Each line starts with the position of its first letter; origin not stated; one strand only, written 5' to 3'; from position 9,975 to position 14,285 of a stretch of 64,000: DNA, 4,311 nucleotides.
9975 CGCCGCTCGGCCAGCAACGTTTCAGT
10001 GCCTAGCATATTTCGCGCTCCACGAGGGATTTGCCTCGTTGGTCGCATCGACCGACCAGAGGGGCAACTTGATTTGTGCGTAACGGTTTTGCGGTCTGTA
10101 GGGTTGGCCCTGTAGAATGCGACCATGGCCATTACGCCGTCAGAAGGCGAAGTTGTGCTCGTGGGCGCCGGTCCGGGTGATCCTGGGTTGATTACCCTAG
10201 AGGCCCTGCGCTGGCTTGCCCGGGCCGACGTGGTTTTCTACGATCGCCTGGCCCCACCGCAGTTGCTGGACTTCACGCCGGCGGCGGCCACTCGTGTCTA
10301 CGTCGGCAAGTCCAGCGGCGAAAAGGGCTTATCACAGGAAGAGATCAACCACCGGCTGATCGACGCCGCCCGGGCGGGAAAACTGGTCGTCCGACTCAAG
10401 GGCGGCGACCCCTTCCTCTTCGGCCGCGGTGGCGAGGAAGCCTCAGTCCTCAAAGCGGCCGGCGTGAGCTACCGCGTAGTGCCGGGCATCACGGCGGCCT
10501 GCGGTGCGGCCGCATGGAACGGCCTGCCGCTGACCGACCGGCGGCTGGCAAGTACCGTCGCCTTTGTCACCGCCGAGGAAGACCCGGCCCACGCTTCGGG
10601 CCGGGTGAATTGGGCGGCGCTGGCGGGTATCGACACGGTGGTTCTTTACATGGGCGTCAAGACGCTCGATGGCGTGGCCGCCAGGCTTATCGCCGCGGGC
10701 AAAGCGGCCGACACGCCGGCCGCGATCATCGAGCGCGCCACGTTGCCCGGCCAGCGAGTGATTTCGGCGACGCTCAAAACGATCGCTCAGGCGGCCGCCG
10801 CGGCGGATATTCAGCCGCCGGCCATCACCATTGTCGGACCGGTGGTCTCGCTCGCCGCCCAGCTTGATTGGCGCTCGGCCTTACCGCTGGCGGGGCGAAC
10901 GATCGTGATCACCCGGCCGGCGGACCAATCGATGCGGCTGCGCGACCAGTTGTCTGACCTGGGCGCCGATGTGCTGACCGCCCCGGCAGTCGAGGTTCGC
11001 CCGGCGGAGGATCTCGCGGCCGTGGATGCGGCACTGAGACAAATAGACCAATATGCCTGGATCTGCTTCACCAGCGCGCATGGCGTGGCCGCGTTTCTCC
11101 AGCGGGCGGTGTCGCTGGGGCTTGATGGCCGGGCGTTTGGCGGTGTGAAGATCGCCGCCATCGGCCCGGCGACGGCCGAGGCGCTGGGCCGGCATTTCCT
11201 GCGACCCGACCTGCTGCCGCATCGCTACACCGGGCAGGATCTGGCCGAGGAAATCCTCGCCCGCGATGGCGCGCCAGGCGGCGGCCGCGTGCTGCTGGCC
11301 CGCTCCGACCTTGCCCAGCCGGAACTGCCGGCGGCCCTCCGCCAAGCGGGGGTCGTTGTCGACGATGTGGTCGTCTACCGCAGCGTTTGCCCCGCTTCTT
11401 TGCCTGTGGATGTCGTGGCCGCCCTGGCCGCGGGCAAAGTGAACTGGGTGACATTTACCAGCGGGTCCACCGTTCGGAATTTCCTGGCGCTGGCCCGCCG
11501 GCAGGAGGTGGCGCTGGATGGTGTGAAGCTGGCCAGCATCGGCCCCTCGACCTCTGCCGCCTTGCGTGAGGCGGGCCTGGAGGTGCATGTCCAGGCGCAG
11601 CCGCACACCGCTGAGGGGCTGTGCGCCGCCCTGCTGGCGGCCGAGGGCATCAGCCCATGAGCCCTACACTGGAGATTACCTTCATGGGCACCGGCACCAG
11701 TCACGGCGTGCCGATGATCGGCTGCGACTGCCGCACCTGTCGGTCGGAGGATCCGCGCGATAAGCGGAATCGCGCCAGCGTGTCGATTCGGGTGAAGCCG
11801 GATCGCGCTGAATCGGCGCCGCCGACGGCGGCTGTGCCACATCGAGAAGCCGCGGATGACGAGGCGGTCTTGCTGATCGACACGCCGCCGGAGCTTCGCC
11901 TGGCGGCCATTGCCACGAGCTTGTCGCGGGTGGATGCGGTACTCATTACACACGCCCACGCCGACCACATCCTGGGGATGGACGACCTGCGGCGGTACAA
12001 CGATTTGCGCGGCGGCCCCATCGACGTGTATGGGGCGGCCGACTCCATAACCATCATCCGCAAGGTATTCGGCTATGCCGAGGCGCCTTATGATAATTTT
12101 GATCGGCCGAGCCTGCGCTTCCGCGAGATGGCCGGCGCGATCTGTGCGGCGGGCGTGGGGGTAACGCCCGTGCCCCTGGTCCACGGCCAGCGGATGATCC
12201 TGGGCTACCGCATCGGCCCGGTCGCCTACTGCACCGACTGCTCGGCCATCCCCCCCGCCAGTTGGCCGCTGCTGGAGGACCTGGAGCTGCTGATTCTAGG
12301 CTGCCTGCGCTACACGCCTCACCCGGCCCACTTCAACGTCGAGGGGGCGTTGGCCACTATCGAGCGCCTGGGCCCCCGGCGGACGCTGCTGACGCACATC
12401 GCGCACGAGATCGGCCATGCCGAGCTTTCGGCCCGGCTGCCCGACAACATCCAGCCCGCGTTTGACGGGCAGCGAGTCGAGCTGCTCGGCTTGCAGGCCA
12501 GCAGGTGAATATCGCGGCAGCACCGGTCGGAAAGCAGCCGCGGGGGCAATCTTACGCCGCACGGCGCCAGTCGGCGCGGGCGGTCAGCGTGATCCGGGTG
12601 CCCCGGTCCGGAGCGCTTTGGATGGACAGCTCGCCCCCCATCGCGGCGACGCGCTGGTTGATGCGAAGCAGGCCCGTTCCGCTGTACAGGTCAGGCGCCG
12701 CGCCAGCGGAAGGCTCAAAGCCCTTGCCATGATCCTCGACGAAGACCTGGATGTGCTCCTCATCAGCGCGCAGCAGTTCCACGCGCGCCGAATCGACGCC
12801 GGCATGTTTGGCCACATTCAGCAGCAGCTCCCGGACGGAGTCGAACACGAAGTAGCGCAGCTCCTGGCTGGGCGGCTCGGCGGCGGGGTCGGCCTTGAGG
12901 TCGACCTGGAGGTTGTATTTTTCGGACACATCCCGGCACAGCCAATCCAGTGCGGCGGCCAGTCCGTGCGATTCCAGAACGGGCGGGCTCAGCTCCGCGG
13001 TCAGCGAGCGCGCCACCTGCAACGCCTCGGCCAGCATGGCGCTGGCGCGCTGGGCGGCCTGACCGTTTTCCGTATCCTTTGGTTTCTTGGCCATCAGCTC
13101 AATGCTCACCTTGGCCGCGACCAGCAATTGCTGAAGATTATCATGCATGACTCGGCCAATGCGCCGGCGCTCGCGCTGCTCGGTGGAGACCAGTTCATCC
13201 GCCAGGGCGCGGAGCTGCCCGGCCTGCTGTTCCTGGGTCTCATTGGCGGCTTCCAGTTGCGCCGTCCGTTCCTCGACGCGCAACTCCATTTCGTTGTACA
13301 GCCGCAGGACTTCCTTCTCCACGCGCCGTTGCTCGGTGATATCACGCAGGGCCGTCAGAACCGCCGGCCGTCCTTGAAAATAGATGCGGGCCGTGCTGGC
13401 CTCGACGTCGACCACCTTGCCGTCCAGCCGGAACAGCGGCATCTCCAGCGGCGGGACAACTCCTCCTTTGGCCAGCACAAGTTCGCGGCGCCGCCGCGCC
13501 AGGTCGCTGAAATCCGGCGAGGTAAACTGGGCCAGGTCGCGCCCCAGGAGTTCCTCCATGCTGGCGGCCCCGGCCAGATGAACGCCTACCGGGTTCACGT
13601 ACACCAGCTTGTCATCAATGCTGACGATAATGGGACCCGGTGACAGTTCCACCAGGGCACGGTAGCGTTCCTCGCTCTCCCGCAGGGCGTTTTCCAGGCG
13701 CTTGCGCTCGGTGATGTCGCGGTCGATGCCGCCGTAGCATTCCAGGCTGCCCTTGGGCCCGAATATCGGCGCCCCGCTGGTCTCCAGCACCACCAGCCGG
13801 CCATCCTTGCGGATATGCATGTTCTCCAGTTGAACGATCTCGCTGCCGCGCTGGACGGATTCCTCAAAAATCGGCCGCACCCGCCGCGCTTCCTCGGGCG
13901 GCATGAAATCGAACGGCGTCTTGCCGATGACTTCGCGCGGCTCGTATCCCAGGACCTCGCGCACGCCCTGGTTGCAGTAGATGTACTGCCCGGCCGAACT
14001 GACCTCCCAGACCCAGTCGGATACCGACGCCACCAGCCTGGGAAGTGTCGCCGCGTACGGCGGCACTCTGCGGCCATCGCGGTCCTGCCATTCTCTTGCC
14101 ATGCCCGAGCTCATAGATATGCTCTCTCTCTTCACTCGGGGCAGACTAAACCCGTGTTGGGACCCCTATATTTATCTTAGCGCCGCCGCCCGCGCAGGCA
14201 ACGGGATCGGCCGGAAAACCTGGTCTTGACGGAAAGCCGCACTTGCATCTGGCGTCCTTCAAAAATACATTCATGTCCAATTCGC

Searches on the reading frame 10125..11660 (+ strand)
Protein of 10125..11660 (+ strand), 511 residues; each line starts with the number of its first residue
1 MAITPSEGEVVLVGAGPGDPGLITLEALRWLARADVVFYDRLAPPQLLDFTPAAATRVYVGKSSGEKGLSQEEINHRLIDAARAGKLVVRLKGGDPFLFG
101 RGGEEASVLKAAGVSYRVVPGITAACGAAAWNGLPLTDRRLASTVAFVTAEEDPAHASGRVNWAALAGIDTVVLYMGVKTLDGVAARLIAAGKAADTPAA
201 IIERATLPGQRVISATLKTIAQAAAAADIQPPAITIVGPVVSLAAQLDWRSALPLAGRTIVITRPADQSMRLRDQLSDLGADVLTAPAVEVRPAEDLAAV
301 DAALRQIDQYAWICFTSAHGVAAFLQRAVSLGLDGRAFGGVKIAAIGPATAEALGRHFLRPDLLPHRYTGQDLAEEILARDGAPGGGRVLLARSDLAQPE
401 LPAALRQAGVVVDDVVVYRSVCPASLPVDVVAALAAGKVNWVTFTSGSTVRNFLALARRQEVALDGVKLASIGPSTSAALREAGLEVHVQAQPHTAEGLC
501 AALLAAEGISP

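Call 30: search_protein_families(library=pfam, proteins=[window:10125-11660:+], max_evalue=0.0001)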
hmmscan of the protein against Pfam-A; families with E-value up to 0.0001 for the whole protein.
window:10125-11660:+ (511 aa): 2 families
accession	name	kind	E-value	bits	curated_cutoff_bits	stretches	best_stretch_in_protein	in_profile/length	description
PF02602.20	HEM4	-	3.1e-62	210.2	27.5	1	272-500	3-230/231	Uroporphyrinogen-III synthase HemD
PF00590.25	TP_methylase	-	7.9e-55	186.5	27.8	1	10-220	2-211/212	Tetrapyrrole (Corrin/Porphyrin) Methylases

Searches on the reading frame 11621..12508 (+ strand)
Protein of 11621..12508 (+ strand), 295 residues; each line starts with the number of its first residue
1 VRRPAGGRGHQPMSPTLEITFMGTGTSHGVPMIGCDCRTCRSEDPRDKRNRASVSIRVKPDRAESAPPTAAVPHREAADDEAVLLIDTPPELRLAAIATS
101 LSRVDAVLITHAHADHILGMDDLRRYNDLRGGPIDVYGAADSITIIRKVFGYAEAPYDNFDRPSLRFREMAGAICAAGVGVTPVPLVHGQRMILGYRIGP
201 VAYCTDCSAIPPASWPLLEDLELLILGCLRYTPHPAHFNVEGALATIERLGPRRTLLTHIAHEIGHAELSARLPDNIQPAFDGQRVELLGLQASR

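Call 30: search_protein_families(library=pfam, proteins=[window:11621-12508:+], max_evalue=0.0001)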
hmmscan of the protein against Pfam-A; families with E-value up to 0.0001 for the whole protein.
window:11621-12508:+ (295 aa): 2 families
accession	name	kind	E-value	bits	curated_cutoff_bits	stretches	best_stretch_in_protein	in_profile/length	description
PF12706.13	Lactamase_B_2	-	1e-31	110.6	27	1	84-260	3-200/200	Beta-lactamase superfamily domain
PF00753.33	Lactamase_B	-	2.9e-09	37.6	22.7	1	79-209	13-152/196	Metallo-beta-lactamase superfamily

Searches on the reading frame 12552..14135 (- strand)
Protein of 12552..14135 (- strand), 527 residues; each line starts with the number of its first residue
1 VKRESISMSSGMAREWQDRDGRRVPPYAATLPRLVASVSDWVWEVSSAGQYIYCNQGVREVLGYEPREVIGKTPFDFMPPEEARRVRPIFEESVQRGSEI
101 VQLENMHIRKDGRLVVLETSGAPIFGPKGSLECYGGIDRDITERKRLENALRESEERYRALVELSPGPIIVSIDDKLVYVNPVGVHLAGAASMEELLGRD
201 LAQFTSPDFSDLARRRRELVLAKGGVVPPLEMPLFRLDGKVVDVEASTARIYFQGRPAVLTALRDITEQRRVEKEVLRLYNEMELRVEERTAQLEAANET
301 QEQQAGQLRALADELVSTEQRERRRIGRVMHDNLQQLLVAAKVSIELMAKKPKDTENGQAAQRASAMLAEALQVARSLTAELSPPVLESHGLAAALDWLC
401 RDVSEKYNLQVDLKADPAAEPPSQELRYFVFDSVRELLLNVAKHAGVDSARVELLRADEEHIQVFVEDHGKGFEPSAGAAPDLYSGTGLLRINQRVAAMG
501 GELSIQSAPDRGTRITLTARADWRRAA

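Call 30: search_protein_families(library=pfam, proteins=[window:12552-14135:-], max_evalue=0.0001)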
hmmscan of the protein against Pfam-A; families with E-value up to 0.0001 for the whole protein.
window:12552-14135:- (527 aa): 7 families
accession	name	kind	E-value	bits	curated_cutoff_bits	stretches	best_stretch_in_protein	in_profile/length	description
PF08448.16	PAS_4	-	3.4e-24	85.6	23.1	1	37-146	3-110/110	PAS fold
PF13426.13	PAS_9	-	3.4e-22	79.1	27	2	40-143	2-103/103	PAS domain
PF00989.32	PAS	-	4.8e-17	62.4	22.6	1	32-141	4-113/113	PAS fold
PF08447.18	PAS_3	-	1.4e-15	57.7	25.6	1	52-136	2-87/89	PAS fold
PF13188.13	PAS_8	-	2.1e-12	46.9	21.8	1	156-213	1-59/65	PAS domain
PF02518.31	HATPase_c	-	6.6e-10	39.9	26.4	1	434-519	10-107/111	Histidine kinase-, DNA gyrase B-, and HSP90-like ATPase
PF07730.19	HisKA_3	-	1.1e-08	36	24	1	322-387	1-68/68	Histidine kinase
